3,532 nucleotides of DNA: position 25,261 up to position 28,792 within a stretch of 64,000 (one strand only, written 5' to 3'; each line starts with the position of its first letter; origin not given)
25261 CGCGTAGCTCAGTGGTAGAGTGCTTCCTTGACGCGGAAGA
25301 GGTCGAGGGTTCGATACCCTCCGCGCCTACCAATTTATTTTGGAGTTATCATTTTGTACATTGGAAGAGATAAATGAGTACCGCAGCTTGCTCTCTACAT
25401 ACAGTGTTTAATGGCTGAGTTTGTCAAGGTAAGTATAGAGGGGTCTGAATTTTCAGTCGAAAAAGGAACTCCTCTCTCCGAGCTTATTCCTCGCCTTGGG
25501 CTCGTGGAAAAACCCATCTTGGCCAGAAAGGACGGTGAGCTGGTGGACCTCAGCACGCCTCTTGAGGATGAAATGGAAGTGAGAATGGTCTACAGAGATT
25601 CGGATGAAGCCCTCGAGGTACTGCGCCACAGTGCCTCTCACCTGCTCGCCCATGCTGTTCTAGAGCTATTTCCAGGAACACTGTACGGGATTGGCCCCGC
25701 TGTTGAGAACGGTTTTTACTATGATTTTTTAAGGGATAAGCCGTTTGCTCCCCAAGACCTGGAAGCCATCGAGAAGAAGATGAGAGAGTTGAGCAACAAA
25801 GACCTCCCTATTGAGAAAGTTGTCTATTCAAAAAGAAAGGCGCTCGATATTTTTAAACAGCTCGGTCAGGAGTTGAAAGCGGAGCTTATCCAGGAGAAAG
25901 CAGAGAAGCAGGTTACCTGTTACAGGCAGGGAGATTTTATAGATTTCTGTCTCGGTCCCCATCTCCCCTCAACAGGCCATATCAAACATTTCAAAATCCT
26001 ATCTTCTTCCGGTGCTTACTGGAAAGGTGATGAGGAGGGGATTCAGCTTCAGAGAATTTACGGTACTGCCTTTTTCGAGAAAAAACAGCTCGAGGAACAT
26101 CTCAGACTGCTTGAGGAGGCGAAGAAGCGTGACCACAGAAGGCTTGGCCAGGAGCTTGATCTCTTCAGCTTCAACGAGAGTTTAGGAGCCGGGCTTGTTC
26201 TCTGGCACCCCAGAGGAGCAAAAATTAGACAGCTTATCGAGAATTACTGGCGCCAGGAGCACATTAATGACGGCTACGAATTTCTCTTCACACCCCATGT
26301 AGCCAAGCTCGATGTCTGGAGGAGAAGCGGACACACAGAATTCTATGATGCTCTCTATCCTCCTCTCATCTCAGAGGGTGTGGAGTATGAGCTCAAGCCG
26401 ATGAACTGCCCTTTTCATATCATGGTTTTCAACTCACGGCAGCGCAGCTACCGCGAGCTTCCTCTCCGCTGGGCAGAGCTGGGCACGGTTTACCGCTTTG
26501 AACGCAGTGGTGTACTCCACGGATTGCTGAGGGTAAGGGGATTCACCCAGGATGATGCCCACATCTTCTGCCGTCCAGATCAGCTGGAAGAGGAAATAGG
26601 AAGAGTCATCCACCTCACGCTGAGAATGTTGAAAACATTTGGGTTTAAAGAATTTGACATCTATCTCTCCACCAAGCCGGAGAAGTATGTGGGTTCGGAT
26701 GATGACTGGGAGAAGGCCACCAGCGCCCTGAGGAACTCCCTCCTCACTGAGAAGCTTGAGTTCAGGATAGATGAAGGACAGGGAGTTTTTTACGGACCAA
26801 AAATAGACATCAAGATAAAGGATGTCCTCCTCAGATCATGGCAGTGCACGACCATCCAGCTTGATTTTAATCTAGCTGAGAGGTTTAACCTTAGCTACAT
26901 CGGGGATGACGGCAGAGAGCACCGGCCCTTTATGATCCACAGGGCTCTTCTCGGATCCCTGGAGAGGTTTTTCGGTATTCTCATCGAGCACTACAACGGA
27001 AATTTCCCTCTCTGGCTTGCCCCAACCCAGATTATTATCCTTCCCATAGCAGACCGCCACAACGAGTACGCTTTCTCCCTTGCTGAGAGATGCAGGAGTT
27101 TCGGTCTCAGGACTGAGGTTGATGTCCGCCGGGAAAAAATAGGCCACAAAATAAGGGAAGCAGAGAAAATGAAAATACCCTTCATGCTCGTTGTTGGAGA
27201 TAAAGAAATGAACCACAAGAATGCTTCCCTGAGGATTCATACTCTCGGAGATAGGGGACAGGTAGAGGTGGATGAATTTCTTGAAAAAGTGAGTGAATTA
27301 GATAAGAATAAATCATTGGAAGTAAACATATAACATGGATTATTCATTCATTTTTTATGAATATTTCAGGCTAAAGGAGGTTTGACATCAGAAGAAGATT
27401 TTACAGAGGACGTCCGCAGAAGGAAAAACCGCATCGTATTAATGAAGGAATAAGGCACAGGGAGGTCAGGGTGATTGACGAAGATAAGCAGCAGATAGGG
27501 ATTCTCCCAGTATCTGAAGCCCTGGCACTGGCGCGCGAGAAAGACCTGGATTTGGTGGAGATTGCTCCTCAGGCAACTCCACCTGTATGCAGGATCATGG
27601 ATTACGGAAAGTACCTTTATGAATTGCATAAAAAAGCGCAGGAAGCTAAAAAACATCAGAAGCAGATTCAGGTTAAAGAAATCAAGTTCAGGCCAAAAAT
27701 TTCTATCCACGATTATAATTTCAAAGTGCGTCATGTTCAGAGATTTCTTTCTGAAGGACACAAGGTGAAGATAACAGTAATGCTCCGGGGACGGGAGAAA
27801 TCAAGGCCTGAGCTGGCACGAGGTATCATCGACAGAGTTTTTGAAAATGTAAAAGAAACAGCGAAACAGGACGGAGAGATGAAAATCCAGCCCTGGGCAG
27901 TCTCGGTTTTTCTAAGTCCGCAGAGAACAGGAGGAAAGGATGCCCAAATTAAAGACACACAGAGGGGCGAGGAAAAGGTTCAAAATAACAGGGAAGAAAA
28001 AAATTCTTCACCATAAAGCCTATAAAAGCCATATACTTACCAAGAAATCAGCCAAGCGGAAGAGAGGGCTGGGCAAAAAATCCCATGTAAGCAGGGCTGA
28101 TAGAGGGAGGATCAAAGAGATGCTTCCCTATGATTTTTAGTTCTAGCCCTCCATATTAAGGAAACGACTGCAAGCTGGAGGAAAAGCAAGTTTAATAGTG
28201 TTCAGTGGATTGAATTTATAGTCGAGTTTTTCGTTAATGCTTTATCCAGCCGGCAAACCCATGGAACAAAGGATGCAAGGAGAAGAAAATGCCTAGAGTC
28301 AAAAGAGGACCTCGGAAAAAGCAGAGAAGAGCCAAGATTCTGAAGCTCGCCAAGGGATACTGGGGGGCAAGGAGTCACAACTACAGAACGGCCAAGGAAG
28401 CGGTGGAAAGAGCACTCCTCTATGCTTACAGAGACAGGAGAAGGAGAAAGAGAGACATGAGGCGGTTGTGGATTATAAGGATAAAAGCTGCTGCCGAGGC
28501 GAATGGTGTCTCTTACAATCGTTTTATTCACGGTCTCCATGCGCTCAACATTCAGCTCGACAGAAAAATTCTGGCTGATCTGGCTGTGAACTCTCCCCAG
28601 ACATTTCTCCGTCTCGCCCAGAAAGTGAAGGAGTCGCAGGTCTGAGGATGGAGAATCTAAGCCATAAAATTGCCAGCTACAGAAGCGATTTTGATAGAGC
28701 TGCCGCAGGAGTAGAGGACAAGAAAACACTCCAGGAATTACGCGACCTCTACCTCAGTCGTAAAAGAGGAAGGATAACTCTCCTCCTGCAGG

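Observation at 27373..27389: infC appears to initiate at AUC six nt after a perfect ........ SD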

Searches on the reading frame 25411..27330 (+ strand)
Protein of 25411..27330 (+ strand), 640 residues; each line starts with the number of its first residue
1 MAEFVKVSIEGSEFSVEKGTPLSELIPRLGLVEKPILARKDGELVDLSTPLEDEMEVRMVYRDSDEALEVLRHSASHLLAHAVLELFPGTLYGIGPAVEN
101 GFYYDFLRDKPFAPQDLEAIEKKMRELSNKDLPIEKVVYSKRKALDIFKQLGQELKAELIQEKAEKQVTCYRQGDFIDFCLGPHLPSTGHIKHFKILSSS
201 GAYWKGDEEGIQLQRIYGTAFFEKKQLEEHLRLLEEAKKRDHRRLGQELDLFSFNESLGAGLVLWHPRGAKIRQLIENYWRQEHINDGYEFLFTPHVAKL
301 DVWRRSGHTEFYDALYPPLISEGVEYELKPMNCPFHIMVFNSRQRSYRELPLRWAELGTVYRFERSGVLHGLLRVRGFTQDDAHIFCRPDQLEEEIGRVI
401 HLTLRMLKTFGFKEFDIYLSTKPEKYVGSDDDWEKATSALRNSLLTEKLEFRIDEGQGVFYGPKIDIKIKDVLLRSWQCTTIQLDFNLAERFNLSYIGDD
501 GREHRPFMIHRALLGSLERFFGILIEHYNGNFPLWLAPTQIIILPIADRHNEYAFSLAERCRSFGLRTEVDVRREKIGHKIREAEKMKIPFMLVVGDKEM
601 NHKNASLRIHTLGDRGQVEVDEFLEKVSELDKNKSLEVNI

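Call 5: search_protein_families(library=ncbifam, proteins=[window:25411-27330:+])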
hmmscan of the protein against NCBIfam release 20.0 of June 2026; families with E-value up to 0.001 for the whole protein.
window:25411-27330:+ (640 aa): 14 families
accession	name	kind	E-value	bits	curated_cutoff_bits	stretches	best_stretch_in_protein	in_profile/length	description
TIGR00418.1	thrS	equivalog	5.2e-211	702.4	383.65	1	72-628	1-562/565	threonine--tRNA ligase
NF003068.0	PRK03991.1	equivalog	3.1e-59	200.9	484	1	229-632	186-593/613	threonine--tRNA ligase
TIGR00442.1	hisS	equivalog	5.1e-18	65.3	286.75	2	537-614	323-400/406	histidine--tRNA ligase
NF006625.0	PRK09194.1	equivalog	1.3e-17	63.9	558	2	487-627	414-558/559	proline--tRNA ligase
TIGR00408.1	proS_fam_I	equivalog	1.1e-15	57.5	437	1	475-632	217-382/475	proline--tRNA ligase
NF011500.0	PRK14938.1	equivalog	6e-15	55.1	362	1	531-632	267-368/387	Ser-tRNA(Thr) hydrolase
NF008979.1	PRK12325.1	exception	7.5e-14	51.4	550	2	259-413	36-191/437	proline--tRNA ligase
NF003211.1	PRK04173.1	equivalog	8e-14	51.3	312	1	344-423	181-260/454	glycine--tRNA ligase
TIGR00389.1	glyS_dimeric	equivalog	2.3e-13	49.5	243.3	0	346-404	178-236/565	glycine--tRNA ligase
TIGR00409.1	proS_fam_II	equivalog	3.8e-12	45.9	306.7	2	533-627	468-565/568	proline--tRNA ligase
TIGR00344.1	alaS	equivalog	9.4e-07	27.4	457.05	1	69-236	553-709/847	alanine--tRNA ligase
NF009085.0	PRK12420.1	equivalog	4.2e-06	26.4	540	1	540-622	340-421/426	histidine--tRNA ligase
NF002436.0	PRK01584.1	equivalog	2.3e-05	23.1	529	1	72-197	456-576/595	alanine--tRNA ligase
NF040865.1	a_tRNA_ed_AlaXM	equivalog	5.8e-05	22.9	300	1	73-199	98-219/234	alanyl-tRNA editing protein AlaXM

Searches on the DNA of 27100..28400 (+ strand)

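Call 26: search_rna_families(source=window, start=27100, end=28400, threshold=evalue, max_evalue=1)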
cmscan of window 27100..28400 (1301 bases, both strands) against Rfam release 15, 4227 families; matches with E-value up to 1: 1.
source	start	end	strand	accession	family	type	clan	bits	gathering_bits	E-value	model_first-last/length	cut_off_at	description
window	27818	27886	+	RF00521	SAM_alpha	Cis-reg; riboswitch;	-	16.3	36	0.86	1-79/79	no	Alpha-proteobacteria SAM riboswitch aptamer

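Call 28: search_dna_similar(query=window:27387-27960:+, collection=ecoli_genomes, mode=distant, max_rows=3, max_evalue=0.001)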
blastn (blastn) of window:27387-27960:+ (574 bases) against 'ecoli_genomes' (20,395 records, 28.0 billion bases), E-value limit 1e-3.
No match.

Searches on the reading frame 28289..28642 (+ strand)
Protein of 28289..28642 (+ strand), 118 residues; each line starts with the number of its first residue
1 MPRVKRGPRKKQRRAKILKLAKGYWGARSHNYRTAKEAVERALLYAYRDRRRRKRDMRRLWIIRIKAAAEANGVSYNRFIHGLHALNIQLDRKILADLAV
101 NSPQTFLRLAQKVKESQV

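Call 5: search_protein_families(library=ncbifam, proteins=[window:28289-28642:+])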
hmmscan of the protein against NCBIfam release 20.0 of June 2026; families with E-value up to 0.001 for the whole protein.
window:28289-28642:+ (118 aa): 3 families
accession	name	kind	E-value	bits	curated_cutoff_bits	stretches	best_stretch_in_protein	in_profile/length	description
TIGR01032.1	rplT_bact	equivalog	1.9e-43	147.4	65.65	1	1-114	1-114/114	50S ribosomal protein L20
NF011109.0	PRK14537.1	equivalog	2.3e-38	132.1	187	1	1-115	1-115/232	50S ribosomal protein L20/unknown domain fusion protein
NF051450.1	50S_L20_sunset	exception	1.1e-33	117.3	375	1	1-115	1-115/219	50S ribosomal protein L20, sunset domain variant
